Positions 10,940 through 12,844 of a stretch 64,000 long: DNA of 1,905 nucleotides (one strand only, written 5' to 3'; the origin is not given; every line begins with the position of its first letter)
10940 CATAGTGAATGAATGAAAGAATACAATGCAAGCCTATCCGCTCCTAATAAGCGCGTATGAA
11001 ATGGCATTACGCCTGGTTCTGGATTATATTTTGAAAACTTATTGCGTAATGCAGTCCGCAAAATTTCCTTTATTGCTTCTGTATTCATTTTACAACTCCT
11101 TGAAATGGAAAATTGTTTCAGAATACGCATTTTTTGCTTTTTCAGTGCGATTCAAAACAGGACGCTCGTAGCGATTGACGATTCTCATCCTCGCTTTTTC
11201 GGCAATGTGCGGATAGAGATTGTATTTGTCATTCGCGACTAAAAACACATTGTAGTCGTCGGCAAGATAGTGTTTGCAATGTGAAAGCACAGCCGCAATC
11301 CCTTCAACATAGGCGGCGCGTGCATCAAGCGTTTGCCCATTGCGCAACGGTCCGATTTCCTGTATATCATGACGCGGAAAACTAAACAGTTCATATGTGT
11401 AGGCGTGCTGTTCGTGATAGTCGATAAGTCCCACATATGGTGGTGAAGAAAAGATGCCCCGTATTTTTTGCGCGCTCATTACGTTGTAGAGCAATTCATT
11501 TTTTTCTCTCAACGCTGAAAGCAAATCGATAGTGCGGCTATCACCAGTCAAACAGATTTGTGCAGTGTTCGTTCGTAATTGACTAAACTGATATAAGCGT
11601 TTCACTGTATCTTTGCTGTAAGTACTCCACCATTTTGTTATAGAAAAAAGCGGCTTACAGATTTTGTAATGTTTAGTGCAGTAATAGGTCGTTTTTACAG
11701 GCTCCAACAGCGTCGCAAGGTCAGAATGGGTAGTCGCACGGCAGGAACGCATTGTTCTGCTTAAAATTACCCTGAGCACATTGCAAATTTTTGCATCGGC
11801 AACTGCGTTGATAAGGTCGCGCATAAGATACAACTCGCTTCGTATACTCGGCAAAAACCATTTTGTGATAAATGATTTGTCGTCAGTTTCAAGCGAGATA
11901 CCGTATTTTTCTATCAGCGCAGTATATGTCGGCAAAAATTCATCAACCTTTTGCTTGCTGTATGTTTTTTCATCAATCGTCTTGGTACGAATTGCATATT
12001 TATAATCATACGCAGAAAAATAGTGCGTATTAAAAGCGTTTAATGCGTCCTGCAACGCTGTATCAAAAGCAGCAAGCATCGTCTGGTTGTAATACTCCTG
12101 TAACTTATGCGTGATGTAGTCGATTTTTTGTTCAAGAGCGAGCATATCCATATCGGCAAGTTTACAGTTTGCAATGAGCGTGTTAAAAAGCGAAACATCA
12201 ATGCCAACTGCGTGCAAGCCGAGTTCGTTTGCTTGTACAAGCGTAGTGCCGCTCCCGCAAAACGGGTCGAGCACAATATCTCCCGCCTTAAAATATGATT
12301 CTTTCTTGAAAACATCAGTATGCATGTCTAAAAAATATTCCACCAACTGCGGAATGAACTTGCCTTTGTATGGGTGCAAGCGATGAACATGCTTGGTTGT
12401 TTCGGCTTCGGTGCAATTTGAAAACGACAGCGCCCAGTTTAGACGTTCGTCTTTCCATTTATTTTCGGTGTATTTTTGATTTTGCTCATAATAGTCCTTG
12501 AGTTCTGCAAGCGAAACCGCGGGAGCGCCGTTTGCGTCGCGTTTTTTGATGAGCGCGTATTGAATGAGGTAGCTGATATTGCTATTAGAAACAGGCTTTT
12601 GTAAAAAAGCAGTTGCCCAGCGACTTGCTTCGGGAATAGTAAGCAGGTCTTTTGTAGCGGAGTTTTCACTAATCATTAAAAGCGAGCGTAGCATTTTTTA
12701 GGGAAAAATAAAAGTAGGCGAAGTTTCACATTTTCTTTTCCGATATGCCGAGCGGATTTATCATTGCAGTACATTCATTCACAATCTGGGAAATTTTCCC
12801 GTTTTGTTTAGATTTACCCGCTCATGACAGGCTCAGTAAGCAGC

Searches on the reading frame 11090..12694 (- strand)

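Call 3: search_protein_families(library=pfam, proteins=[window:11090-12694:-], max_evalue=0.01)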
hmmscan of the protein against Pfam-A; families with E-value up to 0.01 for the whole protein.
window:11090-12694:- (534 aa): 3 families
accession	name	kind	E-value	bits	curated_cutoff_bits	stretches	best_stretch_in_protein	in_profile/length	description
PF01555.25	N6_N4_Mtase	-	6.2e-16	59.5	26.7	1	66-168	120-212/221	DNA methylase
PF01170.24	UPF0020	-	0.00086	19.5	22.3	1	134-163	25-54/197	RMKL-like, methyltransferase domain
PF09445.16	Methyltransf_15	-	0.0059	16.6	22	0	140-205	3-65/165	RNA cap guanine-N2 methyltransferase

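Call 4: search_protein_families(library=padloc, proteins=[window:11090-12694:-], max_evalue=0.01)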
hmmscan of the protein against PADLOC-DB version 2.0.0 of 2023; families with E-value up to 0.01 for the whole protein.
window:11090-12694:- (534 aa): 47 families (the best 25 are shown)
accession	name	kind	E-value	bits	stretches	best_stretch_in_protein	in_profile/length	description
PDLC03249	MTase_II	-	7.1e-213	706.3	1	12-532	10-538/541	Type II methyltransferase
PDLC03322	MTase_II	-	3.4e-22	76.9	2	77-203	17-130/446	Type II methyltransferase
PDLC03239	MTase_II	-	7.9e-16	55.8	1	103-226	65-177/442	Type II methyltransferase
PDLC03380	MTase_II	-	9.2e-16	56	1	95-195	23-114/393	Type II methyltransferase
PDLC03364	MTase_II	-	2.3e-14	51.2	1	94-180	23-101/380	Type II methyltransferase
PDLC03224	MTase_II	-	1.8e-13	48.2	1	72-188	39-144/481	Type II methyltransferase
PDLC03353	MTase_II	-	3.1e-13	47.9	1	133-179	204-250/260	Type II methyltransferase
PDLC03377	MTase_II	-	3.1e-12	43.9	1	97-199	89-181/504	Type II methyltransferase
PDLC03369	MTase_II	-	1.4e-11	41.9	1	101-210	112-210/532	Type II methyltransferase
PDLC03325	MTase_II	-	4.6e-11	40.1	1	59-223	21-177/426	Type II methyltransferase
PDLC03362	MTase_II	-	1.5e-10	38.6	1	101-228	41-157/438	Type II methyltransferase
PDLC03371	MTase_II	-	9.5e-10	36.4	1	44-168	154-241/260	Type II methyltransferase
PDLC03387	MTase_II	-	2.4e-09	34.8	1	135-169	231-265/289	Type II methyltransferase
PDLC03354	MTase_II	-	4.7e-09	33.7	1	137-198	340-399/425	Type II methyltransferase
PDLC03339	MTase_II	-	8.6e-09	32.6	1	137-180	229-272/399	Type II methyltransferase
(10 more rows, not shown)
